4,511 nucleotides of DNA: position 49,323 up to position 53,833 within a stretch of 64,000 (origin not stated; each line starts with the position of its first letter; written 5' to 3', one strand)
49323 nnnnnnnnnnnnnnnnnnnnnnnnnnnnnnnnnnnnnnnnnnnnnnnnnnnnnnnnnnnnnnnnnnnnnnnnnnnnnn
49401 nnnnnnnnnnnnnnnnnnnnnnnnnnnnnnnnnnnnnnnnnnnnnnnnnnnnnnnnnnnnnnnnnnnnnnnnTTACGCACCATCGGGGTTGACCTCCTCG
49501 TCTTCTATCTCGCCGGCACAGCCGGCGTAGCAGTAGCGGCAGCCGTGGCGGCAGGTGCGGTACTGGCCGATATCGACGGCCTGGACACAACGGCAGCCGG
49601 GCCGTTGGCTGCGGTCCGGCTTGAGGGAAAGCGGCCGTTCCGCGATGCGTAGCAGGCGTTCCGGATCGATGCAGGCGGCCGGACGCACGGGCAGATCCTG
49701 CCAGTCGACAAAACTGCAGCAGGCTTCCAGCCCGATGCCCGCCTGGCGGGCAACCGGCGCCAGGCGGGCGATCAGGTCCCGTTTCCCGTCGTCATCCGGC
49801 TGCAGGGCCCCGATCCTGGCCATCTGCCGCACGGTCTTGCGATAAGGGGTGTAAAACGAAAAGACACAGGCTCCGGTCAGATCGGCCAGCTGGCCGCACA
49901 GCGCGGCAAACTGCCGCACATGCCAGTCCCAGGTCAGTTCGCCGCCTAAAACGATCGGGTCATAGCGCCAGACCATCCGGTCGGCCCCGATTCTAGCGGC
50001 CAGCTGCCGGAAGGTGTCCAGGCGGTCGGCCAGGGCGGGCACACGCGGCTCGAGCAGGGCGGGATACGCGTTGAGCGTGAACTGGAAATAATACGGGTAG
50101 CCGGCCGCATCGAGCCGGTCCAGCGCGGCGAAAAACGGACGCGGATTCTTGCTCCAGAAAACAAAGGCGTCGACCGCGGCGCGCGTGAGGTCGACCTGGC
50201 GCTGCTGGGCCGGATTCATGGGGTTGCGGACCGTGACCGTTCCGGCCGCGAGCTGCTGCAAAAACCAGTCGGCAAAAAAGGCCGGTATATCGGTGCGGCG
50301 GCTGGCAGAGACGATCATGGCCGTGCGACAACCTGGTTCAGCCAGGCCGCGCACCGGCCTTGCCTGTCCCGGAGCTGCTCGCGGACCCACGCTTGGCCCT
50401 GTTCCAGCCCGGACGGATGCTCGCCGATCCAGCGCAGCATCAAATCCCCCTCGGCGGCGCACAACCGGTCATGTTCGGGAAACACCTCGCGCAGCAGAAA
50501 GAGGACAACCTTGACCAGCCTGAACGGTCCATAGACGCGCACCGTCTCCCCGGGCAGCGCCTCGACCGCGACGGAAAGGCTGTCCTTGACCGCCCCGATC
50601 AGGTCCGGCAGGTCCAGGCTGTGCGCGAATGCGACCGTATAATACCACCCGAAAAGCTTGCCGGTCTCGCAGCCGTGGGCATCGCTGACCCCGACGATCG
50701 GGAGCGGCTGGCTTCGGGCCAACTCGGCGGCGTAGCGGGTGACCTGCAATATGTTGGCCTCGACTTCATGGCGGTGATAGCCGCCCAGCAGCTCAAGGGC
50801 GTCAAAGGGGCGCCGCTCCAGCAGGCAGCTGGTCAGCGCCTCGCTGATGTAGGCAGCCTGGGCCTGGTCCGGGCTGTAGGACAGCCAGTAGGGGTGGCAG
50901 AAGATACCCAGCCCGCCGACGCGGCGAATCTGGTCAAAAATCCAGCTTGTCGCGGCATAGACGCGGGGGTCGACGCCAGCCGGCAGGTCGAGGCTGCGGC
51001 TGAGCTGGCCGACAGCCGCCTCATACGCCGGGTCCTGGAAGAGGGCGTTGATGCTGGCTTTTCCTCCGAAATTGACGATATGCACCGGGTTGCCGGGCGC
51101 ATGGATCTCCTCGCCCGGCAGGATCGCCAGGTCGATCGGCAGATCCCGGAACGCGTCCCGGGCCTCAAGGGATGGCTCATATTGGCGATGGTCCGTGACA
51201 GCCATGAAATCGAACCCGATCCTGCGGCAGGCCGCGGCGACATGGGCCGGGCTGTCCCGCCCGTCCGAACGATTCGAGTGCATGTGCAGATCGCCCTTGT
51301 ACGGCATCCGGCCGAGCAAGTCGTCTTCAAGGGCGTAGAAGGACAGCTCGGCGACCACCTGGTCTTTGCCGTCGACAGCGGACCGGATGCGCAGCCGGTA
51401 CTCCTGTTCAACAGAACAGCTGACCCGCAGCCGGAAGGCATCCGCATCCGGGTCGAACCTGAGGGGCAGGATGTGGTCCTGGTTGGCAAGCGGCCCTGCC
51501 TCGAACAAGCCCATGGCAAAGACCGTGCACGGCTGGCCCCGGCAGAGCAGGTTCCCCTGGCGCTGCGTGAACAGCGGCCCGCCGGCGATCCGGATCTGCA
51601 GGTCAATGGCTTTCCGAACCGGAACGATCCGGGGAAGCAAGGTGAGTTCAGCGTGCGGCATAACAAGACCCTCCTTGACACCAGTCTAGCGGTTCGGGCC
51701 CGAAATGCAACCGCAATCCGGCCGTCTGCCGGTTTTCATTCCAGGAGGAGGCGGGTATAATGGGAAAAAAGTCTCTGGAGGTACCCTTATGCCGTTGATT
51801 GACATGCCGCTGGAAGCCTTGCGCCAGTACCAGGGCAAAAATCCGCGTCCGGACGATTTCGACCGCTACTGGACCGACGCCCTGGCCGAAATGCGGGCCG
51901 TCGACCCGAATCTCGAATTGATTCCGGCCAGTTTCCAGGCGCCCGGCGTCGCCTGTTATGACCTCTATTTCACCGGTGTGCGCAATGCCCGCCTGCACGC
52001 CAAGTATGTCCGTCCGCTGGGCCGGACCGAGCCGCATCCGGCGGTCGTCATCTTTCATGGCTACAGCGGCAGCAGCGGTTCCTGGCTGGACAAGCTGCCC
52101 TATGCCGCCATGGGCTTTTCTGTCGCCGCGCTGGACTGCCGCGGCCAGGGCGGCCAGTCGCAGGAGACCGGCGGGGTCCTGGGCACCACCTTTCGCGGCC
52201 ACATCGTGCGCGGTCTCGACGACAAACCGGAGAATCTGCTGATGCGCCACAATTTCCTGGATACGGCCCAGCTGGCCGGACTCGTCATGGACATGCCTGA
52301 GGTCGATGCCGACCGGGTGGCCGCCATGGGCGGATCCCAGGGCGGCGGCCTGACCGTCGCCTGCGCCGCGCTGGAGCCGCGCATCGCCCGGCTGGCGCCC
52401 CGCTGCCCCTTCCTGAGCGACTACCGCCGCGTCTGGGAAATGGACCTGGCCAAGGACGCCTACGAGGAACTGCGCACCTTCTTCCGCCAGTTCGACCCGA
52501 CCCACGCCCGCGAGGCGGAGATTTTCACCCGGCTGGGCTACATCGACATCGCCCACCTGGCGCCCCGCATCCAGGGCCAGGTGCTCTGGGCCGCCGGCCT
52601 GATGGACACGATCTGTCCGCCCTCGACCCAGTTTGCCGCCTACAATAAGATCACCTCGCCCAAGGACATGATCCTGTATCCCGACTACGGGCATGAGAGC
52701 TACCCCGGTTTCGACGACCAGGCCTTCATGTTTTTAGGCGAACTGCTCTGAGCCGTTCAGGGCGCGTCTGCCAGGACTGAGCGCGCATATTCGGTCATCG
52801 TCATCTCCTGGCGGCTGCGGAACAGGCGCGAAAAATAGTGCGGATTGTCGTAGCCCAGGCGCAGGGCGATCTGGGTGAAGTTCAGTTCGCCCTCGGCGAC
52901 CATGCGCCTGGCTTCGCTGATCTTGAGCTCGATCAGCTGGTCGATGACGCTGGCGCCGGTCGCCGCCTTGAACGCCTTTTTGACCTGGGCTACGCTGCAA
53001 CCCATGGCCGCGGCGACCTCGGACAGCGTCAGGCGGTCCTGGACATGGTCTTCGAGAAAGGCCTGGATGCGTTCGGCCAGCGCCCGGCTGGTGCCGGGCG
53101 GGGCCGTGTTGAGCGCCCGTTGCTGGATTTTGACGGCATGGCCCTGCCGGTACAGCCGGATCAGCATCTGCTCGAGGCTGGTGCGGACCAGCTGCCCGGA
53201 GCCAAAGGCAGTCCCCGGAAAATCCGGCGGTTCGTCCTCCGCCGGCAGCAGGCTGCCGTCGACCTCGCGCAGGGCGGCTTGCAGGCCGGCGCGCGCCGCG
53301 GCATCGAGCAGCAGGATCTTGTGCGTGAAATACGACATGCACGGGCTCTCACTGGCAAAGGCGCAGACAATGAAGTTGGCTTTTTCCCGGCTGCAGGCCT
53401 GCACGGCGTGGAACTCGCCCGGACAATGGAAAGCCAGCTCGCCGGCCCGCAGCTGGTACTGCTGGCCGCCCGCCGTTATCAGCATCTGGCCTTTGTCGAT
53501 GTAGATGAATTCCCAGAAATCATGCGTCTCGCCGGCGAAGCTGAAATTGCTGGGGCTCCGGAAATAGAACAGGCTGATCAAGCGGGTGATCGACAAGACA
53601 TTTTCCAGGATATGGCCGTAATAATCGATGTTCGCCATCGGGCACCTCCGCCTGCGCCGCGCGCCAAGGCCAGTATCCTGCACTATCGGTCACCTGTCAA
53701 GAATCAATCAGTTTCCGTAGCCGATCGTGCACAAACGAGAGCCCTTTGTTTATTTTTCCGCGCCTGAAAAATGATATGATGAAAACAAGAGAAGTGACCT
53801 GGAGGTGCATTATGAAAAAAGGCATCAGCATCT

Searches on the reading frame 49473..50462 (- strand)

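Call 86: search_protein_families(library=pfam, proteins=[window:49473-50462:-], max_evalue=0.00001)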
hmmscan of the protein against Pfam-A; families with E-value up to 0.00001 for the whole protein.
window:49473-50462:- (329 aa): 1 family
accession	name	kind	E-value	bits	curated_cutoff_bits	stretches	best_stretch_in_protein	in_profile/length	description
PF08902.16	DUF1848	-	7.8e-94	314.8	30.5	1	50-313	1-262/262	Domain of unknown function (DUF1848)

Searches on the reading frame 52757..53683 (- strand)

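Call 69: search_protein_families(library=pfam, proteins=[window:52757-53683:-], max_evalue=0.001)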
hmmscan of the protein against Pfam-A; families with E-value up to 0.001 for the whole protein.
window:52757-53683:- (308 aa): 5 families
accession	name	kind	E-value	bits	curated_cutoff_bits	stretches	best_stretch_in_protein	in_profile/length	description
PF12833.13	HTH_18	-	5e-16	59.2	33.6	1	224-301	2-79/80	Helix-turn-helix domain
PF00165.29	HTH_AraC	-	3e-15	56.4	26.6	1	266-299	8-40/42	Bacterial regulatory helix-turn-helix proteins, AraC family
PF02311.25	AraC_binding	-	1.9e-09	37.8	21.1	1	41-98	8-65/135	AraC-like ligand binding domain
PF07883.17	Cupin_2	-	6.6e-07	29.4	27.2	1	51-106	13-68/70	Cupin domain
PF05899.18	Cupin_3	-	0.00038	20.5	23.5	1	53-90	22-60/74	EutQ-like cupin domain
